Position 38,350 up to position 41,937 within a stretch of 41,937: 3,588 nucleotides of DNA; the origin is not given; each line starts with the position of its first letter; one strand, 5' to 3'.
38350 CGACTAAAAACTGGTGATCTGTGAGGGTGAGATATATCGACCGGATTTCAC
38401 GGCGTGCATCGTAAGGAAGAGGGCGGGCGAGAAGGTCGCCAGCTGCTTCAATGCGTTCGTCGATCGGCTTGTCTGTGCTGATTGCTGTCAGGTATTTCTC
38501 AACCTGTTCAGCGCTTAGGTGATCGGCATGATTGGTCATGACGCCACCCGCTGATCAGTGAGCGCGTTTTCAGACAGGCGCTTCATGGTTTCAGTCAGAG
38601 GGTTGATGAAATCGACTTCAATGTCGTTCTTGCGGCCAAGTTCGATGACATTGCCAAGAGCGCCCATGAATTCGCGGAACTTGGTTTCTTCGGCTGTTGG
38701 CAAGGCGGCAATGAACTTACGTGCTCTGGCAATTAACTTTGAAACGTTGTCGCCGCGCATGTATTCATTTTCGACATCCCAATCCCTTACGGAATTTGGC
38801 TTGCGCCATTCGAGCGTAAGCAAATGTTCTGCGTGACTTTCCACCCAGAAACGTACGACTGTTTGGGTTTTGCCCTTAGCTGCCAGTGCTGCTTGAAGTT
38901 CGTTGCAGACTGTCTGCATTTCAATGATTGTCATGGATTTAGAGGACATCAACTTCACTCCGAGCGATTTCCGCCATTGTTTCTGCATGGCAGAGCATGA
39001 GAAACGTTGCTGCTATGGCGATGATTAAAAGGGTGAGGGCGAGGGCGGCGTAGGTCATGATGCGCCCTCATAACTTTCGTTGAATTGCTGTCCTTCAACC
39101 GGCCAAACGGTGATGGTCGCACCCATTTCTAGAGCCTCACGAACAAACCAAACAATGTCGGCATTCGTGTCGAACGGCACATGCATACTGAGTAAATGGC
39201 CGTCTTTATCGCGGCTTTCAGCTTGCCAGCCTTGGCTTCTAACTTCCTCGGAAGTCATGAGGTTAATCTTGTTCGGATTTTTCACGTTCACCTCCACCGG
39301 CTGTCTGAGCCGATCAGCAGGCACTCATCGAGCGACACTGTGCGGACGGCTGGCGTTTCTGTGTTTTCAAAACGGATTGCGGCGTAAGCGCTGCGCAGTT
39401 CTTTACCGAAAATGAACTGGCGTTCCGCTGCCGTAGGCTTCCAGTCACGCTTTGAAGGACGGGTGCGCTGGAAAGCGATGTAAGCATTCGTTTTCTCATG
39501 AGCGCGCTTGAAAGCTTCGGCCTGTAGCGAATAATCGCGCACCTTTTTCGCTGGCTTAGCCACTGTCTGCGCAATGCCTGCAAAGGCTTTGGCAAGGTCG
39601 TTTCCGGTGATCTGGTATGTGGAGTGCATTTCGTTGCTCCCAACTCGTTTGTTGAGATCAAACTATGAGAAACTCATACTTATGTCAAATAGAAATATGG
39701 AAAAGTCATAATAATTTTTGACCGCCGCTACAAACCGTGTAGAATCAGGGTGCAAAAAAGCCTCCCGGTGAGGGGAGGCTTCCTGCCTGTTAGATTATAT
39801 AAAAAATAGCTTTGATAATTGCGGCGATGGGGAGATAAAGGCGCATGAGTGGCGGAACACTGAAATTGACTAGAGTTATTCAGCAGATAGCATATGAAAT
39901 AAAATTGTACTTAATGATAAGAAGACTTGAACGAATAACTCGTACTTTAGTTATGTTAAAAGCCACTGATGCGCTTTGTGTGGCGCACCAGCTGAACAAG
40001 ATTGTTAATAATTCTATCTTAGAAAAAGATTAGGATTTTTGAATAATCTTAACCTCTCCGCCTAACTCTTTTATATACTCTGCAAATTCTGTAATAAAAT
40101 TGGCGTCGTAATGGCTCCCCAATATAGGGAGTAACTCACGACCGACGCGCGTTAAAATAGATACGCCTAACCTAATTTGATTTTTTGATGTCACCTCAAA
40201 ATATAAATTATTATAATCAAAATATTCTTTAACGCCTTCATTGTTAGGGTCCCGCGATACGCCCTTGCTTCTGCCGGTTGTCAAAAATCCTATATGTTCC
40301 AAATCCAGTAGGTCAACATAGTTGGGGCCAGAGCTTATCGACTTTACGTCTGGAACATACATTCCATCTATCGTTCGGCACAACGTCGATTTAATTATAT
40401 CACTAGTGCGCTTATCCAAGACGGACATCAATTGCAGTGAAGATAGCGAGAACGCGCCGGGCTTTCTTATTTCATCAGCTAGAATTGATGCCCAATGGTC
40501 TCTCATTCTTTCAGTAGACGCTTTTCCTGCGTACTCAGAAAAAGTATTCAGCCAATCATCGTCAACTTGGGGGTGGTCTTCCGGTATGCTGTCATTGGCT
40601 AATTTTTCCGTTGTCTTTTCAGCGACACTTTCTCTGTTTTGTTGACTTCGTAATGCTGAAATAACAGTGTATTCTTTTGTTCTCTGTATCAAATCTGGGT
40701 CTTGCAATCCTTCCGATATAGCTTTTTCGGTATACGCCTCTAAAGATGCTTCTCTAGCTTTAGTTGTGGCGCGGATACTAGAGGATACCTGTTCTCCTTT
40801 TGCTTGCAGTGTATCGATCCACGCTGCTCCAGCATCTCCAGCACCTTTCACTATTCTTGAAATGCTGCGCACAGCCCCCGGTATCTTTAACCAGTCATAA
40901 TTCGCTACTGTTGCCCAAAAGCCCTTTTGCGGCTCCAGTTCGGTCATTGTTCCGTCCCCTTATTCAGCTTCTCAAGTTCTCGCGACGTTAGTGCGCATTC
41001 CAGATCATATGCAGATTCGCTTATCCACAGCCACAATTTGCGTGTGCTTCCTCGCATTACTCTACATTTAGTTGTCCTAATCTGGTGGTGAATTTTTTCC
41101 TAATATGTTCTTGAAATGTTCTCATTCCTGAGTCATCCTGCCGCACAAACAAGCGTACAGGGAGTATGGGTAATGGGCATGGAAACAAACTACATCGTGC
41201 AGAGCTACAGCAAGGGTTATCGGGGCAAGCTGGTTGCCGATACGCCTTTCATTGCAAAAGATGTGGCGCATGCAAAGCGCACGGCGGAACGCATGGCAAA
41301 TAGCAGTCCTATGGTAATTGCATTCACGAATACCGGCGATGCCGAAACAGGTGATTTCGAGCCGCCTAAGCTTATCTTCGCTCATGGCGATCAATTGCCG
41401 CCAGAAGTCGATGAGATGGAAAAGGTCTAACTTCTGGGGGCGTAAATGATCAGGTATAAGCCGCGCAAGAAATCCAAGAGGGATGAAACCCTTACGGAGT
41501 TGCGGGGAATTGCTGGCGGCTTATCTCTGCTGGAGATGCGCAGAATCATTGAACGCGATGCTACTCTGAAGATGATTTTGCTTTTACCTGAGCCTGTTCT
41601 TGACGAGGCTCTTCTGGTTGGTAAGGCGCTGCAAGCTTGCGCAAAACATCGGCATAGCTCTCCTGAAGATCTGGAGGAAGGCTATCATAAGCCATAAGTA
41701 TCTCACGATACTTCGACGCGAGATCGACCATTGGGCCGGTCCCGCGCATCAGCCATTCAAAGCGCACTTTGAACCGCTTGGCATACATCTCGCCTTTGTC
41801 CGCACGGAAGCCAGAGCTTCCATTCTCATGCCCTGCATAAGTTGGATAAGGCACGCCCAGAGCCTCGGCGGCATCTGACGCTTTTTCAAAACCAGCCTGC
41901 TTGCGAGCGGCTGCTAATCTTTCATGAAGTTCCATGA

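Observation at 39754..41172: AT-rich immunity-region moron: DUF2806-family protein with a coupled 37-aa ORF and its own terminator, a candidate prophage-encoded exclusion/defence module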

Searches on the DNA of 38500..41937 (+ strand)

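Call 8: search_dna_similar(query=window:38500-41937:+, collection=phages, mode=near, max_rows=30)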
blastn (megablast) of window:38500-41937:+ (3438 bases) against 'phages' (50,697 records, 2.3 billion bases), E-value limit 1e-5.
No match.

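Call 78: search_rna_families(sources=[L067, L003], threshold=gathering)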
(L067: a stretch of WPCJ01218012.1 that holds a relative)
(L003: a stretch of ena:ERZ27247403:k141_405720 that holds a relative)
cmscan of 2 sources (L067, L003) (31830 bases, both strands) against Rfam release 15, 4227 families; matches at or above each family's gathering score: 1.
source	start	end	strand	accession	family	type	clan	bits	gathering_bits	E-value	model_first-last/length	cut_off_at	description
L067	10707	10779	-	RF00005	tRNA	Gene; tRNA;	CL00001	72.9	29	2.5e-14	1-71/71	no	tRNA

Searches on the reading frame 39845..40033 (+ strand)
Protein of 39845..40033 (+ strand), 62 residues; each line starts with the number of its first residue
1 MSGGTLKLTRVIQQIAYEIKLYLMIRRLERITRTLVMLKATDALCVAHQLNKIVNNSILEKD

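Call 4: search_protein_families(library=pfam, proteins=[window:39845-40033:+], max_evalue=0.1)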
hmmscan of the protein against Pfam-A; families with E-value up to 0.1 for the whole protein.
window:39845-40033:+ (62 aa): 0 families

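Call 5: search_protein_families(library=padloc, proteins=[window:39845-40033:+], max_evalue=0.1)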
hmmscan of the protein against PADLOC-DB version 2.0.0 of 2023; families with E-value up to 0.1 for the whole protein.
window:39845-40033:+ (62 aa): 0 families

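Call 6: search_protein_families(library=phrogs, proteins=[window:39845-40033:+], max_evalue=0.01)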
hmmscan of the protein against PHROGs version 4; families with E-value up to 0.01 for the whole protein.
window:39845-40033:+ (62 aa): 0 families

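Call 70: find_related_loci(query=A5, collection=viral_contigs, flank=3000)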
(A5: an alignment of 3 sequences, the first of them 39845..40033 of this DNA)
Query A5 (62 aa) in viral_contigs; peptide patterns used: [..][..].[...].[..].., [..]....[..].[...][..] (x = any residue, [..] = any of these).
31 stretches matched a pattern, but none encodes a relative of the query by tblastn (E <= 1e-3).

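Call 75: find_homologous_proteins(query=A7, max_evalue=0.01)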
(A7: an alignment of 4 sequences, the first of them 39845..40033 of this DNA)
Query A7 (4 sequences) (62 aa, profile of the alignment): 3 proteins with E <= 0.01 among 30 candidates.
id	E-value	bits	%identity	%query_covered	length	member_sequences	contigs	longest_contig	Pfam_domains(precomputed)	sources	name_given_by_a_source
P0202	2.3e-24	103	30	69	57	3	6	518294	-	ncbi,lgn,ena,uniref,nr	ncbi:hypothetical protein HNQ68_001946 [Pseudochrobactrum saccharolyticum]|uniref:Uncharacterized pr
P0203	6.2e-24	101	100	100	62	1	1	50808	-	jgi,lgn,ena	-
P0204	2.3e-12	64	37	44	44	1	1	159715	-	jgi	jgi:hypothetical protein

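Call 105: find_encoding_contigs(protein=P0202, flank=6000, max_places=6)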
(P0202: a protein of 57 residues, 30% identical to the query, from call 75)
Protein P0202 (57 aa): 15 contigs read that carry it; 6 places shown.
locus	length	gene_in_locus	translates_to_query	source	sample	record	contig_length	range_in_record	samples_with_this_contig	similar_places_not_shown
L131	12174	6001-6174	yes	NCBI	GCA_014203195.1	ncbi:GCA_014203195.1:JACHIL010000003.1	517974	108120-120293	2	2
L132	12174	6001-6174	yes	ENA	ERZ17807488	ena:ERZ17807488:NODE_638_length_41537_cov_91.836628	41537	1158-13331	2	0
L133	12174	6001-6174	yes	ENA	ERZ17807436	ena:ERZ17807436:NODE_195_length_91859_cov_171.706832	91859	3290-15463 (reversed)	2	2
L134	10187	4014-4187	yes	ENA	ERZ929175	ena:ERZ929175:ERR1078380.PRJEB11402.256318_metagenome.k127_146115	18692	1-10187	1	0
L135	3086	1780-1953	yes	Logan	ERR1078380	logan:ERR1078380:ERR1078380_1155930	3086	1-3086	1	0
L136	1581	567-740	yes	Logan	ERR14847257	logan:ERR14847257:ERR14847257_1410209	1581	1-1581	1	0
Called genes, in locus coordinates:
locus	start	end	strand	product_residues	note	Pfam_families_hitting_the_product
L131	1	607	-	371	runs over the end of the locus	PF01571:GCV_T, PF08669:GCV_T_C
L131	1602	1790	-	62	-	-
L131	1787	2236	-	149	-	-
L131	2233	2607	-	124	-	PF01844:HNH, PF14279:HNH_5 (weak)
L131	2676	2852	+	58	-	-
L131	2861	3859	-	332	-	PF03837:RecT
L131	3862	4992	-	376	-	PF12684:DUF3799, PF02037:SAP (weak)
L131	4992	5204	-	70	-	-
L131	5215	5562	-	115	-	-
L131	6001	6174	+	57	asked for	-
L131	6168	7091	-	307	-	PF10987:DUF2806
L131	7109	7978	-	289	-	PF01381:HTH_3, PF12844:HTH_19 (weak), PF13560:HTH_31 (faint), PF00717:Peptidase_S24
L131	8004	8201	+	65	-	PF15943:YdaS_toxin, PF14549:P22_Cro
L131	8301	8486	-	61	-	-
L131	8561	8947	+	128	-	-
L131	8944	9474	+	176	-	PF04957:RMF (faint)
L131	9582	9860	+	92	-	-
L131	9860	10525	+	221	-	-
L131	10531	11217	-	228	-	-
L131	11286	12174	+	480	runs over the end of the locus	PF00772:DnaB, PF03796:DnaB_C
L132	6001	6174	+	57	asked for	-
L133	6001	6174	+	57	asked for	-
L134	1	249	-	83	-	?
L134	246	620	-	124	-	PF01844:HNH, PF14279:HNH_5 (weak)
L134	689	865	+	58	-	-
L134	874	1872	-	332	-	PF03837:RecT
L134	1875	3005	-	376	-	PF12684:DUF3799, PF02037:SAP (weak)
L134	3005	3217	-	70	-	-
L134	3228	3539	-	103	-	-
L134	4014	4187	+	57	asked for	-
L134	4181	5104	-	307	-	PF10987:DUF2806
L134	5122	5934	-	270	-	PF01381:HTH_3, PF12844:HTH_19 (weak), PF13560:HTH_31 (faint), PF00717:Peptidase_S24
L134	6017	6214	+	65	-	PF15943:YdaS_toxin, PF14549:P22_Cro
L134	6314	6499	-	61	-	-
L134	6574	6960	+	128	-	-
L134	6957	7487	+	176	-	PF04957:RMF (faint)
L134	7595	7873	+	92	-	-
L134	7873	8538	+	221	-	-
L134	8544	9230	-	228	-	-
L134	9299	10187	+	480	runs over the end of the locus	PF00772:DnaB, PF03796:DnaB_C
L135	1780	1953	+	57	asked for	-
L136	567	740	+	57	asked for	-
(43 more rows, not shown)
